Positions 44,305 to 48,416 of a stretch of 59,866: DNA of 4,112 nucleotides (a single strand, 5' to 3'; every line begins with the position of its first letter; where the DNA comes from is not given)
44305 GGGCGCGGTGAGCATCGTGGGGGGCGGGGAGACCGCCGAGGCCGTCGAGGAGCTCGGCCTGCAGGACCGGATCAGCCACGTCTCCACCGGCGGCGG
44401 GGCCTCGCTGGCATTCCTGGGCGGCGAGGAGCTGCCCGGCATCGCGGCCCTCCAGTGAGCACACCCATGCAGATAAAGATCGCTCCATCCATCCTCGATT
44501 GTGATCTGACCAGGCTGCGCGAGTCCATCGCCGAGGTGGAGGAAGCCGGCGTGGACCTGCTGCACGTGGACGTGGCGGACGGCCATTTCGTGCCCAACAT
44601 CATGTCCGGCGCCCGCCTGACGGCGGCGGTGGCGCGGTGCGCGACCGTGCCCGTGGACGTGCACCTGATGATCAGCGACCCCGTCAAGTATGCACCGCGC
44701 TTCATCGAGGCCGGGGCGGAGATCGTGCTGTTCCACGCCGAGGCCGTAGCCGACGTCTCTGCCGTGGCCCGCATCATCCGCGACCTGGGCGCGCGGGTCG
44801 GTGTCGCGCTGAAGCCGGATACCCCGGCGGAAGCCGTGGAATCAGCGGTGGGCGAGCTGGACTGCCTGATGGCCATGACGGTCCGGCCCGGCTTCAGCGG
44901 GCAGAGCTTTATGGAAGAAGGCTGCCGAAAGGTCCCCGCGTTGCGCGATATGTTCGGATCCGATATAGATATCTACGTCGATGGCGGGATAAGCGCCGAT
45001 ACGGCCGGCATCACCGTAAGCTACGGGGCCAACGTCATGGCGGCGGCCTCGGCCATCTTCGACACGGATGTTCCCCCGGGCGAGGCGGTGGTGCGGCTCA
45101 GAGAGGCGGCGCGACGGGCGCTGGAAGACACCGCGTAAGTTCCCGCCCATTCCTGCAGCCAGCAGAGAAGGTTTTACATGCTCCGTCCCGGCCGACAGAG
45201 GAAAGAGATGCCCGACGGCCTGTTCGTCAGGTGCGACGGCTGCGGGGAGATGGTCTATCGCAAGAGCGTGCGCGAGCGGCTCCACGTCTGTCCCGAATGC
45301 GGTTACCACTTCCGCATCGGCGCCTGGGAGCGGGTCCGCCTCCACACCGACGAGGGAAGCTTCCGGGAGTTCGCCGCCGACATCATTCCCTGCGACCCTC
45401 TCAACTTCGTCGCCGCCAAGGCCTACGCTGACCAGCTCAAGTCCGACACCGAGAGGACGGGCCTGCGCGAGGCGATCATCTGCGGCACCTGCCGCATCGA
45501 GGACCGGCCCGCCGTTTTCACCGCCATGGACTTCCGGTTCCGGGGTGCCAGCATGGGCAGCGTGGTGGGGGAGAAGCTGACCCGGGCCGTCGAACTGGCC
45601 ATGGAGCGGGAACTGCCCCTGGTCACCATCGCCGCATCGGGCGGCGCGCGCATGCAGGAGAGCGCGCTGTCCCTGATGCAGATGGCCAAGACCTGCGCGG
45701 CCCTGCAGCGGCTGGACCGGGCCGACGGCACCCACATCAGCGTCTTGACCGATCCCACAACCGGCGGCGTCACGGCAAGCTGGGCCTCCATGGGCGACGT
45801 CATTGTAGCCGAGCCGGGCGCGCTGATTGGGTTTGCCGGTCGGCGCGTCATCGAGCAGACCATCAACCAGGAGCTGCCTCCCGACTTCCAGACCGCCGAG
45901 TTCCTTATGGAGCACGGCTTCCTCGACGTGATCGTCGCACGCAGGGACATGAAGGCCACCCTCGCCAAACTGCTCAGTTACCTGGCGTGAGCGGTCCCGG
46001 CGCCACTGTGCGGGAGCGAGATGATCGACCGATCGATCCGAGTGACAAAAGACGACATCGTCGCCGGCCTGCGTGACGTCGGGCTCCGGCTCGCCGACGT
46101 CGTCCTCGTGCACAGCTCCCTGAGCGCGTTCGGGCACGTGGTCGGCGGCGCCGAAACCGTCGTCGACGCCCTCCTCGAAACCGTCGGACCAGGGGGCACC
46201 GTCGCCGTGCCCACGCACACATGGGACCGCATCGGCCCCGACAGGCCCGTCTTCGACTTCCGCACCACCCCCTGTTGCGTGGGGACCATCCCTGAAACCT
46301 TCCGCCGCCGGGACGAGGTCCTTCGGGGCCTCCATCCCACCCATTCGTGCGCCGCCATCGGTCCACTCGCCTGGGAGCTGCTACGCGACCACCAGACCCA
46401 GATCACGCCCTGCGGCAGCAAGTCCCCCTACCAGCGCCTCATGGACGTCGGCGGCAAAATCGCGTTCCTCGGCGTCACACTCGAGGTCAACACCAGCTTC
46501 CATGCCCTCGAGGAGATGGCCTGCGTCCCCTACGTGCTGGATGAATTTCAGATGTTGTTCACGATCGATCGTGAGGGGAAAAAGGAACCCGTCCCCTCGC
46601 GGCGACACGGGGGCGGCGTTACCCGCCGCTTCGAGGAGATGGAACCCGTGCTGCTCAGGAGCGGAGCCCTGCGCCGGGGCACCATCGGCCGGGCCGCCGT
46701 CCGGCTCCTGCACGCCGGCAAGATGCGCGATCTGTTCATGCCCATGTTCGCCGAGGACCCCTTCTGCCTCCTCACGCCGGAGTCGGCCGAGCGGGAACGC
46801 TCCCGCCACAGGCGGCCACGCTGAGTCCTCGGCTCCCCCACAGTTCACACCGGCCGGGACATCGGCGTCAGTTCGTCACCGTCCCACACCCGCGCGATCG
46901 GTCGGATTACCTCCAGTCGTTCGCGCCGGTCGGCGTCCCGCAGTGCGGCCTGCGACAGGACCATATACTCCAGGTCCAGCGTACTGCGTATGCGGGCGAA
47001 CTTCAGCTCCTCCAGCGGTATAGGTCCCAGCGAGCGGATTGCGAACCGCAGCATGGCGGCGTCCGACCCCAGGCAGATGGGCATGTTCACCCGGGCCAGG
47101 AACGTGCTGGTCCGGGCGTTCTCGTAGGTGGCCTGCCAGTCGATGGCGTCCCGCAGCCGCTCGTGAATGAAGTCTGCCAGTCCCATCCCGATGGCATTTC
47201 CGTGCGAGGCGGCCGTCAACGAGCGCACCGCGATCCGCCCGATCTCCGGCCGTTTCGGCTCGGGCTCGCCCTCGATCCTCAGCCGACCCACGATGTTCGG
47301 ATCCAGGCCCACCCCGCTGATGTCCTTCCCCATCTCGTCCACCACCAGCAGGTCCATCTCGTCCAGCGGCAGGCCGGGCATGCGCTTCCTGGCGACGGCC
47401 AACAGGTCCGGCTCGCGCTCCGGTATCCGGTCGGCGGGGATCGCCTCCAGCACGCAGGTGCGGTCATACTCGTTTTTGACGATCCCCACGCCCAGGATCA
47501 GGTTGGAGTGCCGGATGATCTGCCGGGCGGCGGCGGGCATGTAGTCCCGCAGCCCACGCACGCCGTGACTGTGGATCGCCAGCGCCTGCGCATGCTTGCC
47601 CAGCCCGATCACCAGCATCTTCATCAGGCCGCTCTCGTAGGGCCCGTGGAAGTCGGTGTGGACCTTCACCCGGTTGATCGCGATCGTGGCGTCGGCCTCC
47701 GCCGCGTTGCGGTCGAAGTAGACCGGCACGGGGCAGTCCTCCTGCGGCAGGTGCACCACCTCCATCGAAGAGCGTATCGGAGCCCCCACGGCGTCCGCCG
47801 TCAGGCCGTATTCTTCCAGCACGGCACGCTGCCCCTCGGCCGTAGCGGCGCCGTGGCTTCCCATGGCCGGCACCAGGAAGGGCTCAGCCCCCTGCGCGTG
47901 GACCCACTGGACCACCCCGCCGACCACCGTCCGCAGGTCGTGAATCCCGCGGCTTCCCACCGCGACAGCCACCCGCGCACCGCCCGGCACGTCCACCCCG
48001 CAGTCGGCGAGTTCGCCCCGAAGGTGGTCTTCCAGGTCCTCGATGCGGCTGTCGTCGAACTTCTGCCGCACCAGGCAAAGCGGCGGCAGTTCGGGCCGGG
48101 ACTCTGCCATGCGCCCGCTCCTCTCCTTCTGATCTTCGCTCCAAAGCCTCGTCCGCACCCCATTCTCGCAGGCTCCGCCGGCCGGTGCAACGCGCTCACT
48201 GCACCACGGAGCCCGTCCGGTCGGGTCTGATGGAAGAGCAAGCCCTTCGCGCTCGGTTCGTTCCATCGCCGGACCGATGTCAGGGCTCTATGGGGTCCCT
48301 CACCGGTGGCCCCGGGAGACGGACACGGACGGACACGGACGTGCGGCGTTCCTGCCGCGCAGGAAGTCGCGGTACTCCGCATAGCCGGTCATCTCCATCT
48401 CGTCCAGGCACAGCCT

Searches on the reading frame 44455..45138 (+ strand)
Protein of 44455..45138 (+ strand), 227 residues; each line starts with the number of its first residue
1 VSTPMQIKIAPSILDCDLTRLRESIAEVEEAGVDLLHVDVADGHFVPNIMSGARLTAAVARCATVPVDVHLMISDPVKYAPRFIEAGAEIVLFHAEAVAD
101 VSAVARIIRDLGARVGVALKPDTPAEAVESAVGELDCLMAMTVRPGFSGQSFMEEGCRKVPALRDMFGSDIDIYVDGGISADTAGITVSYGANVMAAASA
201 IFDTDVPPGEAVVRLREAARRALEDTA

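Call 9: search_protein_families(library=pfam, proteins=[window:44455-45138:+])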
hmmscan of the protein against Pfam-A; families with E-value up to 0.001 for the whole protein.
window:44455-45138:+ (227 aa): 1 family
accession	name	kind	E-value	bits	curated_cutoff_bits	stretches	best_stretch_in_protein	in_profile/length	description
PF00834.25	Ribul_P_3_epim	-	1.5e-62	211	21.1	1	8-202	1-198/198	Ribulose-phosphate 3 epimerase family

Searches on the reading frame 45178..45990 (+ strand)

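Call 10: search_protein_families(library=pfam, proteins=[window:45178-45990:+])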
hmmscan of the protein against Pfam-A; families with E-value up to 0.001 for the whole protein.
window:45178-45990:+ (270 aa): 2 families
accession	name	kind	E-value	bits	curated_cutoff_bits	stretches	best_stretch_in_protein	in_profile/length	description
PF01039.27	Carboxyl_trans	-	7.2e-17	61.6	22.3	1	49-235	10-183/493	Carboxyl transferase domain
PF17848.7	Zn_ribbon_ACC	-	5.4e-10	39.7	24.5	1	16-41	1-26/26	Acetyl-CoA carboxylase zinc finger domain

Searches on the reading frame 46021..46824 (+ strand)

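Call 10: search_protein_families(library=pfam, proteins=[window:46021-46824:+])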
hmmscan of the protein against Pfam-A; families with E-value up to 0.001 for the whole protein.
window:46021-46824:+ (267 aa): 1 family
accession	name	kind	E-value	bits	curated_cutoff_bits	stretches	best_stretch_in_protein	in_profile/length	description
PF02522.19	Antibiotic_NAT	-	4.8e-57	193.6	25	1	29-241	1-229/232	Aminoglycoside 3-N-acetyltransferase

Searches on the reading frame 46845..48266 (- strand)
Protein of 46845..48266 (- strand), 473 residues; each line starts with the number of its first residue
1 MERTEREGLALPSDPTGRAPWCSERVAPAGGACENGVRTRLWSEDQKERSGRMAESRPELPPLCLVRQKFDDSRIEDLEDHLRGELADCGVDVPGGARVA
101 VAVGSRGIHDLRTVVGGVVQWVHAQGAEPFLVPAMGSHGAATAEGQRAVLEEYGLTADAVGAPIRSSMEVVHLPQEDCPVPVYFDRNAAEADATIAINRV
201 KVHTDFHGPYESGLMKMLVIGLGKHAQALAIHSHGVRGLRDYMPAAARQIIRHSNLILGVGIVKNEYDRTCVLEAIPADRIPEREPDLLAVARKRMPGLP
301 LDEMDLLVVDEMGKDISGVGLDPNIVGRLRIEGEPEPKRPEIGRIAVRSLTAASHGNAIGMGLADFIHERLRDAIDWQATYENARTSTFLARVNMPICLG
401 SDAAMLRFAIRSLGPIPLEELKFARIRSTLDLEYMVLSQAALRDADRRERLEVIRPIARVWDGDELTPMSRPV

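Call 10: search_protein_families(library=pfam, proteins=[window:46845-48266:-])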
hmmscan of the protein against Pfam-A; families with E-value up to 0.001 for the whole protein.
window:46845-48266:- (473 aa): 2 families
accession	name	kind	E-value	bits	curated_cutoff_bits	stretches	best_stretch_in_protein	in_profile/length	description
PF04015.17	DUF362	-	6.3e-06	26.8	24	1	114-260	22-165/200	Domain of unknown function (DUF362)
PF09861.14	Lar_N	-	0.00031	20.5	23.3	1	118-234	77-194/204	Lactate racemase N-terminal domain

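Call 11: search_protein_families(library=ncbifam, proteins=[window:46845-48266:-], max_evalue=0.001)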
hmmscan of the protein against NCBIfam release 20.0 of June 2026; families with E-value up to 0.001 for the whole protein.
window:46845-48266:- (473 aa): 2 families
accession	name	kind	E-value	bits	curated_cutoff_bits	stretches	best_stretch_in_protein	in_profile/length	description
NF052515.1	NPN_iso_grp_22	equivalog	7.7e-147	489.3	400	1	60-446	1-390/392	nickel pincer cofactor-dependent isomerase, group 22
NF052593.1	NPN_racem_MAR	equivalog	0.0005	18.8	500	1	130-244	96-207/415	nickel-dependent malate racemase, LarAH6 family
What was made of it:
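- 46845..48266 (-): Second LarA-superfamily gene (NPN-dependent isomerase, group 22). Not in the operon, but of the family found directly upstream of orthologous GREs elsewhere. NF052515 489 bits, above the 400 cut-off (call 11).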
